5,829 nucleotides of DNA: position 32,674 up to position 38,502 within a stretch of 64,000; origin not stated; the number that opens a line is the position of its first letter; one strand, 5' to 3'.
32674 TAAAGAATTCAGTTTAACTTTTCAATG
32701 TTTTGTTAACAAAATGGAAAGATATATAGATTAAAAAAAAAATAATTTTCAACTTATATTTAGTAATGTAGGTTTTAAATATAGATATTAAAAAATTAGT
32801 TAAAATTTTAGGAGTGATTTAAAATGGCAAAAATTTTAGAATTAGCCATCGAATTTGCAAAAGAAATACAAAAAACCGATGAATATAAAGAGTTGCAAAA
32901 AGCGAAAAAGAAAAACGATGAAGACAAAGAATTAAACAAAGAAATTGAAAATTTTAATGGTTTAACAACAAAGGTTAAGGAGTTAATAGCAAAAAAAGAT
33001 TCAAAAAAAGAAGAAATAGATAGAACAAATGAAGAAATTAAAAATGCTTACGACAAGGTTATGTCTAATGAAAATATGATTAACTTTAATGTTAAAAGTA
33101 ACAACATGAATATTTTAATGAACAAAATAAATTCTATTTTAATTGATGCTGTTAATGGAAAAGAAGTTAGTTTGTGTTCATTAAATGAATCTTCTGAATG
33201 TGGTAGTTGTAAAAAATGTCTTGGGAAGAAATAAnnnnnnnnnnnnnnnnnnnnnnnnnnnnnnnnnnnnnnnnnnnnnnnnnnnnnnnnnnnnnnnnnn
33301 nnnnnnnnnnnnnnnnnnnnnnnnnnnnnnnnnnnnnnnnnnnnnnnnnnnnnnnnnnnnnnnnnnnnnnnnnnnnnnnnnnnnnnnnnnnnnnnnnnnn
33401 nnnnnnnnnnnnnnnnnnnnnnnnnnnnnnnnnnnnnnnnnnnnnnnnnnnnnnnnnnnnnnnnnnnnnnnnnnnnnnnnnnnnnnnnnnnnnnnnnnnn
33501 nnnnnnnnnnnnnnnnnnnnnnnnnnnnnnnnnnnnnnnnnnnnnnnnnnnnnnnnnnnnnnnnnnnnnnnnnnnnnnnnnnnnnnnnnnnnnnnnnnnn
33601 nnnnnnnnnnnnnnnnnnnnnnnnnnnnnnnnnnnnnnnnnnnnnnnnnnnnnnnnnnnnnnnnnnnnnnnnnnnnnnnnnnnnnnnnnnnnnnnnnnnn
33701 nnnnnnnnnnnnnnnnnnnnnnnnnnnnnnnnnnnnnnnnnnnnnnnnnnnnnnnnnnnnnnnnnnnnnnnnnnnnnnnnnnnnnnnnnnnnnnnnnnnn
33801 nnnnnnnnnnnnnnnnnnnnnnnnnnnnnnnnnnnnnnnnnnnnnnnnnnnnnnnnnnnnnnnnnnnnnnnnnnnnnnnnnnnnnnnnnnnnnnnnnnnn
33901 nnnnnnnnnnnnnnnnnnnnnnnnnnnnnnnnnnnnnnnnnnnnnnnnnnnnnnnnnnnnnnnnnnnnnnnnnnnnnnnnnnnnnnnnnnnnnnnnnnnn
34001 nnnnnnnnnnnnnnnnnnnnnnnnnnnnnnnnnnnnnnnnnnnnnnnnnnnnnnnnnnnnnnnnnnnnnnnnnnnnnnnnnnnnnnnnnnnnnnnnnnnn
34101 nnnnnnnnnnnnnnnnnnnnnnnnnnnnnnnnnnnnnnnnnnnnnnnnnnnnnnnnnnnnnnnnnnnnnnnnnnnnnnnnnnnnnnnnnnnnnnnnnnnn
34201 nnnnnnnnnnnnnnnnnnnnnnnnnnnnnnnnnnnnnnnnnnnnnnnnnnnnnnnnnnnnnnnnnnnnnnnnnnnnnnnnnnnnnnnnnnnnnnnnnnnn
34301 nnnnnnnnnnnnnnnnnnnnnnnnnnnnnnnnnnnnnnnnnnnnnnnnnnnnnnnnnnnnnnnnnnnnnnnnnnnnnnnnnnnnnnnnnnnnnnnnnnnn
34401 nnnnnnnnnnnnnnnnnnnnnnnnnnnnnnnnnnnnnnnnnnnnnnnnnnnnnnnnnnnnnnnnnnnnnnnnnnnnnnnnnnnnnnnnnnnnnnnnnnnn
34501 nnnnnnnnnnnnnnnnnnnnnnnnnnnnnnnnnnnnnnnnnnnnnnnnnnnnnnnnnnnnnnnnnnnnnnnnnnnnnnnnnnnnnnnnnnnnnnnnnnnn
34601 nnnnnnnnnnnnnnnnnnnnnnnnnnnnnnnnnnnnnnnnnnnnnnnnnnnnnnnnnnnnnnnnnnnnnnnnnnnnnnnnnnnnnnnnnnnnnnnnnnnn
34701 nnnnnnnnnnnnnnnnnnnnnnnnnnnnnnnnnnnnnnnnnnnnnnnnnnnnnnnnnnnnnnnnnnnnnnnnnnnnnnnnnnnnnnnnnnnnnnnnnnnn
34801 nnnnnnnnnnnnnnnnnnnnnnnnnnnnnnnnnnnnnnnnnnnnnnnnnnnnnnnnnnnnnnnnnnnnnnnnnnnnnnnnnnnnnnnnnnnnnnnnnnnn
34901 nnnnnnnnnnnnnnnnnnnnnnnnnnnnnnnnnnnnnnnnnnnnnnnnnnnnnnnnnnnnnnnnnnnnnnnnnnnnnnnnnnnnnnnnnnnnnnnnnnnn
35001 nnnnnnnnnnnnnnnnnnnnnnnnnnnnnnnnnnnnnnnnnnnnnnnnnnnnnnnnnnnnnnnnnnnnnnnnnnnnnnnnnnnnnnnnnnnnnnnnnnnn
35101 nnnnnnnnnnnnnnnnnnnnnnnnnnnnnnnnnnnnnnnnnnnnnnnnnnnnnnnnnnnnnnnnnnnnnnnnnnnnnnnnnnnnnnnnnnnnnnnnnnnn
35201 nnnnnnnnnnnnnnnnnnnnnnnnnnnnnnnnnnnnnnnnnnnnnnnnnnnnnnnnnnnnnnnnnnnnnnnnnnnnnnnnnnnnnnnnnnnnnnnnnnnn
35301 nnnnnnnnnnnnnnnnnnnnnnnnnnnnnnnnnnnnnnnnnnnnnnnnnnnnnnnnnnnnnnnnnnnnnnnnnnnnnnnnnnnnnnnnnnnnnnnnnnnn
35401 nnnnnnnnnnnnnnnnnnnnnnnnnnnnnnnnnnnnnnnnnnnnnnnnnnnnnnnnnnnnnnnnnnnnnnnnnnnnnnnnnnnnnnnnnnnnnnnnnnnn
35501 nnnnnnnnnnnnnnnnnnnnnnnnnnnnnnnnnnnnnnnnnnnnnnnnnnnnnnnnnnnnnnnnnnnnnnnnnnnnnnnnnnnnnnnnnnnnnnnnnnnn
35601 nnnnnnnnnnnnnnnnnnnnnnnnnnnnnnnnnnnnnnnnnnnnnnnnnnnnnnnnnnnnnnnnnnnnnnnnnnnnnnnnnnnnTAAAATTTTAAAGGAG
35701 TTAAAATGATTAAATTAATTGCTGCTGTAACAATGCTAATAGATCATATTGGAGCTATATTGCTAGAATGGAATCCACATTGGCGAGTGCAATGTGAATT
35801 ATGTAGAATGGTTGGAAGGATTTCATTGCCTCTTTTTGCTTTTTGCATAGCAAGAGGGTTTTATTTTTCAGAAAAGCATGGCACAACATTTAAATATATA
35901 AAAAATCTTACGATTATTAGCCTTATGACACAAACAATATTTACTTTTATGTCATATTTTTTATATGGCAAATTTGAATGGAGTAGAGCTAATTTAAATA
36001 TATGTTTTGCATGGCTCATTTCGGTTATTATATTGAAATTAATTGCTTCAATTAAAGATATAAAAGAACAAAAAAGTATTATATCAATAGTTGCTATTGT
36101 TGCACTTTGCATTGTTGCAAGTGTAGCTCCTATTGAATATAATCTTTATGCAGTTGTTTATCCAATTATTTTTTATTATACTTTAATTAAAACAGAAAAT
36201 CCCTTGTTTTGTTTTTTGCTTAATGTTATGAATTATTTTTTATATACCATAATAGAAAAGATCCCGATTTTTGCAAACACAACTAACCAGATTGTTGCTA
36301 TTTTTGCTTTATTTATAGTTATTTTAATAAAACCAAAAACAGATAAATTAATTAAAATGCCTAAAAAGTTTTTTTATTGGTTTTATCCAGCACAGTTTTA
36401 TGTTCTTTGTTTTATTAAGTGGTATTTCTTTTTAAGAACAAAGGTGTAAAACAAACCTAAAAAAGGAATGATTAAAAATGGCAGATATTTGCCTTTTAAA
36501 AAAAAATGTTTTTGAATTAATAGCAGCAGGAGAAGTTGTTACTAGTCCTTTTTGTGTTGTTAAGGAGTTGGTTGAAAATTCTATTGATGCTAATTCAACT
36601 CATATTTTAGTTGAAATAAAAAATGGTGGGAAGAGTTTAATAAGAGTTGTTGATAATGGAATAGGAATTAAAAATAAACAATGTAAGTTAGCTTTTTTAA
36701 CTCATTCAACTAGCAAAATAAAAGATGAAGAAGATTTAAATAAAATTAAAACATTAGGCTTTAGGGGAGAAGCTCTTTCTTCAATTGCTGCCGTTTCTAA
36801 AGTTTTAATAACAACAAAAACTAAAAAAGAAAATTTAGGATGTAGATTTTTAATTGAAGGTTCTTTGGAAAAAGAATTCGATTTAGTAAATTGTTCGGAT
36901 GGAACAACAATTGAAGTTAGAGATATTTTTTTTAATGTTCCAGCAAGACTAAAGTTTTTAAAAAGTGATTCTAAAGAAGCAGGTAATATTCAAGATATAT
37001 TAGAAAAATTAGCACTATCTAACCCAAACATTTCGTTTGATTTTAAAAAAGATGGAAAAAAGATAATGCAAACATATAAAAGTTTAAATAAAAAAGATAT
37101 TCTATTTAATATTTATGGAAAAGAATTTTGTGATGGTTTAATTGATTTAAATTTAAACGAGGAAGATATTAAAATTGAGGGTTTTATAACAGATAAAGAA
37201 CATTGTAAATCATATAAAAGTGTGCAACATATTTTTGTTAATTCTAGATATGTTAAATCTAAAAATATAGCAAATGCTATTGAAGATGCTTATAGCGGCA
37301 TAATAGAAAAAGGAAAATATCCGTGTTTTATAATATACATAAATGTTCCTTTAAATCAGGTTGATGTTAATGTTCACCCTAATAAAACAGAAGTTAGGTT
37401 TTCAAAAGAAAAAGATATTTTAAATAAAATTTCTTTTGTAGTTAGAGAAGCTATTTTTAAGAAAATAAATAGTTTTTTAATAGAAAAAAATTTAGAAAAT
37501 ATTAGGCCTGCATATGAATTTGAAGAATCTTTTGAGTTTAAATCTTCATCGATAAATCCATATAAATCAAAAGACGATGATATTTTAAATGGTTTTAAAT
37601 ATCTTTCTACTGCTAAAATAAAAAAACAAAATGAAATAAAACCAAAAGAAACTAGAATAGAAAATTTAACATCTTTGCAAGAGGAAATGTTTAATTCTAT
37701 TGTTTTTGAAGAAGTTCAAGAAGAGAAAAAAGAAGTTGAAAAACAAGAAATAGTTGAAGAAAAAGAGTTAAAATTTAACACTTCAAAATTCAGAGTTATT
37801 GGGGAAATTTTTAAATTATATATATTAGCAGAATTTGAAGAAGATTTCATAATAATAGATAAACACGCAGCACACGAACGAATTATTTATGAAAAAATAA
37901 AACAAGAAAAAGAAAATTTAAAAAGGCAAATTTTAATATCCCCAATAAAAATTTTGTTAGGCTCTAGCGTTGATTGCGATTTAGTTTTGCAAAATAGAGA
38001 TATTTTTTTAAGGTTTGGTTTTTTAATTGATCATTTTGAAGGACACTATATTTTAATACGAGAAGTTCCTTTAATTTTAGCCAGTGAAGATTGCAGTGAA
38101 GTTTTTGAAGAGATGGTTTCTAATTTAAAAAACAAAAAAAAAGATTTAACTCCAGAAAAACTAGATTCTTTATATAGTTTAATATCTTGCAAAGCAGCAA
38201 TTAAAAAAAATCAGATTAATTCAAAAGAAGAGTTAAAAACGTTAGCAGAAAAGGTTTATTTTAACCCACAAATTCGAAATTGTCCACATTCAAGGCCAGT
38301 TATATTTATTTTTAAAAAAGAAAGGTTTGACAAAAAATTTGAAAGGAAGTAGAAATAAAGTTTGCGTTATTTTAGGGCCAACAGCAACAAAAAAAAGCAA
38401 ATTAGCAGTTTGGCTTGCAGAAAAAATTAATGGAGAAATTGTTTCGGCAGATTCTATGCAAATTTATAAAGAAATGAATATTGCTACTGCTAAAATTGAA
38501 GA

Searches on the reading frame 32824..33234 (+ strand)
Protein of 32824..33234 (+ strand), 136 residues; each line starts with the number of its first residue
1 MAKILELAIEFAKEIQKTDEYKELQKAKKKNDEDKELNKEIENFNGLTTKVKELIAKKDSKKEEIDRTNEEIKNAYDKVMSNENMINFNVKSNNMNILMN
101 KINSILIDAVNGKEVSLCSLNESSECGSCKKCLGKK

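Call 27: search_protein_families(library=pfam, proteins=[window:32824-33234:+], max_evalue=0.00001)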
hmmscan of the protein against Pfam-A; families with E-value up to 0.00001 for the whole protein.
window:32824-33234:+ (136 aa): 1 family
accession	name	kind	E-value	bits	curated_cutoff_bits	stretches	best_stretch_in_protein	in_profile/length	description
PF06133.16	Com_YlbF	-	5.3e-17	62.7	23.9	1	4-111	1-105/105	Control of competence regulator ComK, YlbF/YmcA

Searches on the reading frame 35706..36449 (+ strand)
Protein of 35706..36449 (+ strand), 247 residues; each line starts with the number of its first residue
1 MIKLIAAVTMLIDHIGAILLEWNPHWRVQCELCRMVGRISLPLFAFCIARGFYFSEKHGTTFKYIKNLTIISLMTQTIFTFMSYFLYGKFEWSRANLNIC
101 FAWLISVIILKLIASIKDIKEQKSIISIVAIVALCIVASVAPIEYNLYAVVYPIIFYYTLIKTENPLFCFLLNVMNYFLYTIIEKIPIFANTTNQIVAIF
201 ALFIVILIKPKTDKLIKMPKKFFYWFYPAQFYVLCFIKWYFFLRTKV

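Call 27: search_protein_families(library=pfam, proteins=[window:35706-36449:+], max_evalue=0.00001)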
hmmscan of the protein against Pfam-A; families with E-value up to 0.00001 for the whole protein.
window:35706-36449:+ (247 aa): 1 family
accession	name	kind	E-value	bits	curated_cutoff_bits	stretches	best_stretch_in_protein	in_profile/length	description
PF05857.17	TraX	-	2.3e-25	90.2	25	1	2-237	5-216/217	TraX protein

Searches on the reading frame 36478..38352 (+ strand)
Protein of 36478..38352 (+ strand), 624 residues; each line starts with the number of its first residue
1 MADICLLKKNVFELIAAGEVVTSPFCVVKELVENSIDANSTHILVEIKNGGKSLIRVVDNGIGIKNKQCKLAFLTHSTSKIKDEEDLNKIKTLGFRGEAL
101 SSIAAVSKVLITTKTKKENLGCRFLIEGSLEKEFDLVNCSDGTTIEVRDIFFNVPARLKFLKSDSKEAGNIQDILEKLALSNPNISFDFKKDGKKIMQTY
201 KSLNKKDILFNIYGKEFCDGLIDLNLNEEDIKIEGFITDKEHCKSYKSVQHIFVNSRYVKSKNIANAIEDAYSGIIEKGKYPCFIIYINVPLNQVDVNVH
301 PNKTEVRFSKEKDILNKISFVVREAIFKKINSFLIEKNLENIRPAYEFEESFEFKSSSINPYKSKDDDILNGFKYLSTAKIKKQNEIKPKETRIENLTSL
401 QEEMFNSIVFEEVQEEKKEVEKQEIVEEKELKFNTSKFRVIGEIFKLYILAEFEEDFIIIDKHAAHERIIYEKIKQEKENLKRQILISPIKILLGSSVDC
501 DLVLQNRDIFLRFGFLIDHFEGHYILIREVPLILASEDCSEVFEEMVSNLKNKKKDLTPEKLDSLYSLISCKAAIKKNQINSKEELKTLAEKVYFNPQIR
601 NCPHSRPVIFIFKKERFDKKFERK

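Call 27: search_protein_families(library=pfam, proteins=[window:36478-38352:+], max_evalue=0.00001)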
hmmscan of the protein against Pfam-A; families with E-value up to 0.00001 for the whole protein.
window:36478-38352:+ (624 aa): 4 families
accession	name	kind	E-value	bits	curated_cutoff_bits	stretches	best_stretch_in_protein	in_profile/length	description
PF01119.25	DNA_mis_repair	-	3.8e-35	120.5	26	1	211-325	3-117/119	DNA mismatch repair protein, C-terminal domain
PF08676.16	MutL_C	-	1.1e-30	106.6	25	1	442-579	2-140/142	MutL C terminal dimerisation domain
PF13589.12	HATPase_c_3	-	8.5e-12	45.7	25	1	24-130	3-108/137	Histidine kinase-, DNA gyrase B-, and HSP90-like ATPase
PF02518.31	HATPase_c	-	2.8e-06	28.2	26.4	1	27-78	9-63/111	Histidine kinase-, DNA gyrase B-, and HSP90-like ATPase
